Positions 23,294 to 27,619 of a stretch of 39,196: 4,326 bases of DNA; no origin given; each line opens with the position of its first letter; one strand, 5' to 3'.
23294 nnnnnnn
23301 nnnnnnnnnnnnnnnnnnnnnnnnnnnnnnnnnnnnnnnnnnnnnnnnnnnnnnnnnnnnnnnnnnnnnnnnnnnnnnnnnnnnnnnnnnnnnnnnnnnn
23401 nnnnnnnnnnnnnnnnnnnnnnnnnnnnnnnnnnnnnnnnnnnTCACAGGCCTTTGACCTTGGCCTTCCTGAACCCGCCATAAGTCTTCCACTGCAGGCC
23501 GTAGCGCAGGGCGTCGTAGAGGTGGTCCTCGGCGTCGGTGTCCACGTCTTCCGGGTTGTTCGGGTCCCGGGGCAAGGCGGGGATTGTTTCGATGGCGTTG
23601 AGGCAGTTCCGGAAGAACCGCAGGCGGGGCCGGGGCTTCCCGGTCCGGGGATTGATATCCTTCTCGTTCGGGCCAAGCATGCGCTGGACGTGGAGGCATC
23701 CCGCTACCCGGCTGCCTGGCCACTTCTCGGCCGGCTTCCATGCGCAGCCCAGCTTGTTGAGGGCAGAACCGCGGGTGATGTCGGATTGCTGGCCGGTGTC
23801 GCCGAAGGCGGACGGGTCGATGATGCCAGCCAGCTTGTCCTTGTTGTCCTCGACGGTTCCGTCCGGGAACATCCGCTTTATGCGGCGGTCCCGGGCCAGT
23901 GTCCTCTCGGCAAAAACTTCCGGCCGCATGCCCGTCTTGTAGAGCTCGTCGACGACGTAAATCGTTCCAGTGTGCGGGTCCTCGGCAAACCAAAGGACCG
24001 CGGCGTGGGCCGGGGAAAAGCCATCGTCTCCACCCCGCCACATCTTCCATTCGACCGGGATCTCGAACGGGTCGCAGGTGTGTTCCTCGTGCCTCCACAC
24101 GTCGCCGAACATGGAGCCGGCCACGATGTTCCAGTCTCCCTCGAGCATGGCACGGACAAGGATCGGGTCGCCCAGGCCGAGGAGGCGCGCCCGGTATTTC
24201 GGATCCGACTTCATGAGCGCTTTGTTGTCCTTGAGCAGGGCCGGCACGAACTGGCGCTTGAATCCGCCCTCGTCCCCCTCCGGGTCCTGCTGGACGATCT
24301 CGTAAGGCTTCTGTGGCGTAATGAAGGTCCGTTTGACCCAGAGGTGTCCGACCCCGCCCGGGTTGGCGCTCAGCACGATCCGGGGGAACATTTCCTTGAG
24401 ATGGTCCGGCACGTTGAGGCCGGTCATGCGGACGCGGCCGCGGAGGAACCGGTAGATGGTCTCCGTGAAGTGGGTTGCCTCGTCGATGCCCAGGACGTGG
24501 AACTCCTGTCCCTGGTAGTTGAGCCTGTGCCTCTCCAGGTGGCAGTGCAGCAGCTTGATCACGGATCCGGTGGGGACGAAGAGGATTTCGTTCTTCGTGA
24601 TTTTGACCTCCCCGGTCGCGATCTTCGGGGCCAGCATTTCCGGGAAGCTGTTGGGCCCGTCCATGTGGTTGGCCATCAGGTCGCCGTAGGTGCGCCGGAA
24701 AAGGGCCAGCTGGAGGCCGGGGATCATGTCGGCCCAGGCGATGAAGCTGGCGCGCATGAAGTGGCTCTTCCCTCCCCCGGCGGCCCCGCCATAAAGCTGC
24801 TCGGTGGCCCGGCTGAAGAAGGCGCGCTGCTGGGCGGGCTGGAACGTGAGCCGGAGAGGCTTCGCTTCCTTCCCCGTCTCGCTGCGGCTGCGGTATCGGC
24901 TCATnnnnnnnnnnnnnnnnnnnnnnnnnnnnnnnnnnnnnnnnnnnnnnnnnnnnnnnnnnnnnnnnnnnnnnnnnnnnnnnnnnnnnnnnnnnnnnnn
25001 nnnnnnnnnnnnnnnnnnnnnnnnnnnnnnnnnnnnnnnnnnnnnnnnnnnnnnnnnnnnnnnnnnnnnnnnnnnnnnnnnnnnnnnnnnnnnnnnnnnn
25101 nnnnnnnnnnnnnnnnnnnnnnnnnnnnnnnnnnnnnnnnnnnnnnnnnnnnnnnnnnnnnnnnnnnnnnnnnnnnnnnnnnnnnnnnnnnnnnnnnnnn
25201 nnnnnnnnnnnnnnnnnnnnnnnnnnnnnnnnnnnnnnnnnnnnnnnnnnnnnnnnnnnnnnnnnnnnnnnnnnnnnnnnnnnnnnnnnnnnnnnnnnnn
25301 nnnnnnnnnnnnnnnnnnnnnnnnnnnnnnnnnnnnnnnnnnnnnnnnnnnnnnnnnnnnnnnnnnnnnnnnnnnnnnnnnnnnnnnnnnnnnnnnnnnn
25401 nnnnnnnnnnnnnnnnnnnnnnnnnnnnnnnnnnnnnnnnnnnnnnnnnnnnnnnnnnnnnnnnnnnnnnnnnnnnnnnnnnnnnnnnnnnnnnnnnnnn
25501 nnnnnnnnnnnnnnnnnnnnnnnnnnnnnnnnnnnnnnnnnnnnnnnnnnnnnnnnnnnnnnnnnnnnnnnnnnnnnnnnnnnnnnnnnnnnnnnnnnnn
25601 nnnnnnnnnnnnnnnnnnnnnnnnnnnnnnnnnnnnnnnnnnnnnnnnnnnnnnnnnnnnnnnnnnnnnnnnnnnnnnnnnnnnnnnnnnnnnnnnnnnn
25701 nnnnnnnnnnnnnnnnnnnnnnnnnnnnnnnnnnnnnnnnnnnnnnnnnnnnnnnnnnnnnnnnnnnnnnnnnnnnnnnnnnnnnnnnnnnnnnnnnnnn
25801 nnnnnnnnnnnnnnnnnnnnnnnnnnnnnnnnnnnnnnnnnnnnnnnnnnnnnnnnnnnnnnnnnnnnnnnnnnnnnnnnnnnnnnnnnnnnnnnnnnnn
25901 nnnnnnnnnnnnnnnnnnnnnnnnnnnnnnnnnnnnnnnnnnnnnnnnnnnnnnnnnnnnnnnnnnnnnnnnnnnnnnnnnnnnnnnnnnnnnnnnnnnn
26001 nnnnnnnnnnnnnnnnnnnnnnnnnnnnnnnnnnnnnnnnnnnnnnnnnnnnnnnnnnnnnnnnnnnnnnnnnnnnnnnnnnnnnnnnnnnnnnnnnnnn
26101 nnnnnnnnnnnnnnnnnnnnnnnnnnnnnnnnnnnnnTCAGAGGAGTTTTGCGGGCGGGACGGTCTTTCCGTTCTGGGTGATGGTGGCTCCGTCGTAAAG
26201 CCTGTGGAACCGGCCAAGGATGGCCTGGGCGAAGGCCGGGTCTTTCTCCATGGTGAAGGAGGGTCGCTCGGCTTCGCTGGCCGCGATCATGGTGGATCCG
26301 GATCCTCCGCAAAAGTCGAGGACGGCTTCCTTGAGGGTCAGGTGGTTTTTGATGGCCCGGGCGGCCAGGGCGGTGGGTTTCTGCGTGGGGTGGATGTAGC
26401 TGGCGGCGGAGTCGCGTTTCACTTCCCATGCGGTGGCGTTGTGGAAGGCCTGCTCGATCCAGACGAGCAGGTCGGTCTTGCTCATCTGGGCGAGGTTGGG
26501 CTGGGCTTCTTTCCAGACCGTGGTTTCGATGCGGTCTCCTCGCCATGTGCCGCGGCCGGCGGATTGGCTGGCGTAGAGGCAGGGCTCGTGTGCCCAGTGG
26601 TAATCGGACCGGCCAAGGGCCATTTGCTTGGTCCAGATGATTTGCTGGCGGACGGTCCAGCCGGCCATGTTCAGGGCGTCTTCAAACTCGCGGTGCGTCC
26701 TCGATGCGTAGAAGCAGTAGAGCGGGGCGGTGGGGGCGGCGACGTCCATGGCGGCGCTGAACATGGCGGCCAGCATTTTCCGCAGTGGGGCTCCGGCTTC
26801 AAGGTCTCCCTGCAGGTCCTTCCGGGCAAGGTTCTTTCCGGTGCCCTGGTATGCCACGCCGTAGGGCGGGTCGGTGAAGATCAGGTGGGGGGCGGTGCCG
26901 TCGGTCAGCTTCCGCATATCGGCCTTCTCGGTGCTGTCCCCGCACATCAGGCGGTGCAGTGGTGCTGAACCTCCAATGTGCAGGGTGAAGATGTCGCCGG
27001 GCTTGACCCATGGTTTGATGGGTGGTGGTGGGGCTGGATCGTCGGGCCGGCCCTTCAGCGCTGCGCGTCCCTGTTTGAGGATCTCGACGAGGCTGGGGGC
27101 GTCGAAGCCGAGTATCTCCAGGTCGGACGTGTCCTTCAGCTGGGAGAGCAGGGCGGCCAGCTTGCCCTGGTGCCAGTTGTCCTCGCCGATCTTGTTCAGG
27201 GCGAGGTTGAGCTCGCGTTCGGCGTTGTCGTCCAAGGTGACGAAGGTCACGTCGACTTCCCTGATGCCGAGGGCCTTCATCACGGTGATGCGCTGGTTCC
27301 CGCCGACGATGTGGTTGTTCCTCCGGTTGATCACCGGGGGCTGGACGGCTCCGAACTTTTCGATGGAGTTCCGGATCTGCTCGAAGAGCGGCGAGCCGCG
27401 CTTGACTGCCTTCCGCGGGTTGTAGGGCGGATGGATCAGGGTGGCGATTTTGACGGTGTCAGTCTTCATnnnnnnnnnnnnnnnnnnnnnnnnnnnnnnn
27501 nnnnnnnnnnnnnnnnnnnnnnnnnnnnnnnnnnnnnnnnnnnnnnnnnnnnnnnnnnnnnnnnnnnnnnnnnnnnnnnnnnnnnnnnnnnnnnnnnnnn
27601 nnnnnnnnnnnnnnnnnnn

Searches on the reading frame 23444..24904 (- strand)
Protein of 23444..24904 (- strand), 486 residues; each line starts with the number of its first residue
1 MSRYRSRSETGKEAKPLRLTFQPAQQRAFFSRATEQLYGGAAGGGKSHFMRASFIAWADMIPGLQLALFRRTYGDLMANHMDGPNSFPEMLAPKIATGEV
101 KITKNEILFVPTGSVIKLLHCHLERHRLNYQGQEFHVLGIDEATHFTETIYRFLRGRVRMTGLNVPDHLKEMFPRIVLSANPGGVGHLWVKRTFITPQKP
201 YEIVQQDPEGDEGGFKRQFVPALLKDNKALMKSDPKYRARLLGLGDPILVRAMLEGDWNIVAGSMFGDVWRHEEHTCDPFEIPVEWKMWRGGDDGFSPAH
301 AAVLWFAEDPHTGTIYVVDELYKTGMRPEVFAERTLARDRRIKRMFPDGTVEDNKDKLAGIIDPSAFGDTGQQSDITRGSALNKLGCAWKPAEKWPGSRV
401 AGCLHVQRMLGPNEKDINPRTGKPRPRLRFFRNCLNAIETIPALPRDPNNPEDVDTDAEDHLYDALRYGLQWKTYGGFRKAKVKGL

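Call 60: search_protein_families(library=phrogs, proteins=[window:23444-24904:-], max_evalue=0.00001)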
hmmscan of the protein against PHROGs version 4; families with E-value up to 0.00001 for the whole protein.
window:23444-24904:- (486 aa): 4 families
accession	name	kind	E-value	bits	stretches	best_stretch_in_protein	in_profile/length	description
phrog_979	-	head and packaging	3.4e-29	103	1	21-276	153-426/642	terminase large subunit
phrog_2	-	head and packaging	3.7e-29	103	1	19-477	262-596/807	terminase large subunit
phrog_9526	-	head and packaging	7.6e-12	46.2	1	35-187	27-170/280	terminase large subunit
phrog_5653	-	head and packaging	2.3e-10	41.5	1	256-333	1-77/199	terminase large subunit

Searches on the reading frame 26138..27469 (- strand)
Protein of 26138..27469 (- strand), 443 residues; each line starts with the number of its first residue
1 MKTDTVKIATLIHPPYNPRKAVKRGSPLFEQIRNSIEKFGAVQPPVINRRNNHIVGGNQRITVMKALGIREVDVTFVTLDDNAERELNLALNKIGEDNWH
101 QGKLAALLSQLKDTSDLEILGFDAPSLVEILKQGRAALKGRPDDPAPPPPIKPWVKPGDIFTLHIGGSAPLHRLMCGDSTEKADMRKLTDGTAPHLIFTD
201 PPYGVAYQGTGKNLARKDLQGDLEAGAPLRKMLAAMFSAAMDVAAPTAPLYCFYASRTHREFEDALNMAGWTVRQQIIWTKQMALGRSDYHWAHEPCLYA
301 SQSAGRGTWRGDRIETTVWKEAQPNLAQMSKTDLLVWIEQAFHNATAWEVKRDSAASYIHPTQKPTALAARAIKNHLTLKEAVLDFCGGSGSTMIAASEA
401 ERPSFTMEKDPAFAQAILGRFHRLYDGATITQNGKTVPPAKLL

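Call 60: search_protein_families(library=phrogs, proteins=[window:26138-27469:-], max_evalue=0.00001)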
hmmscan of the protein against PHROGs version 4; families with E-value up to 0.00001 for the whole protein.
window:26138-27469:- (443 aa): 13 families
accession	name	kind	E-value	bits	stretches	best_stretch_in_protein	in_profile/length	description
phrog_498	-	other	1.8e-105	354.8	1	1-431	33-430/633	DNA methyltransferase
phrog_620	-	DNA, RNA and nucleotide metabolism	1.4e-34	121.1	1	1-135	7-139/217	ParB-like partition protein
phrog_67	-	other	4e-29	103.2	1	172-425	124-347/743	DNA methyltransferase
phrog_8071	-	DNA, RNA and nucleotide metabolism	4.3e-25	89.8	1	2-211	6-211/389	ParB-like partition protein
phrog_9353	-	unknown function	7.5e-18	66.3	1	5-127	13-134/245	-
phrog_723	-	DNA, RNA and nucleotide metabolism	9.2e-18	65.8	1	2-143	12-156/223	ParB-like partition protein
phrog_3008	-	other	5.1e-14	53.1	1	339-428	126-218/244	DNA methyltransferase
phrog_940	-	DNA, RNA and nucleotide metabolism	8e-14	52.6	1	2-126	5-126/388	nuclease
phrog_18293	-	other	8e-13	49.4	1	355-423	41-109/119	methyltransferase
phrog_23085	-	unknown function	9.3e-12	45.8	1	345-437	26-125/138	-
phrog_15396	-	DNA, RNA and nucleotide metabolism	3.9e-11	44.3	1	29-136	27-136/258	ParB-like partition nuclease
phrog_5475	-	unknown function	6.9e-07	29.4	1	6-98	6-91/458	-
phrog_12047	-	DNA, RNA and nucleotide metabolism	4.1e-06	27.6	1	31-90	23-80/301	ParB-like partition nuclease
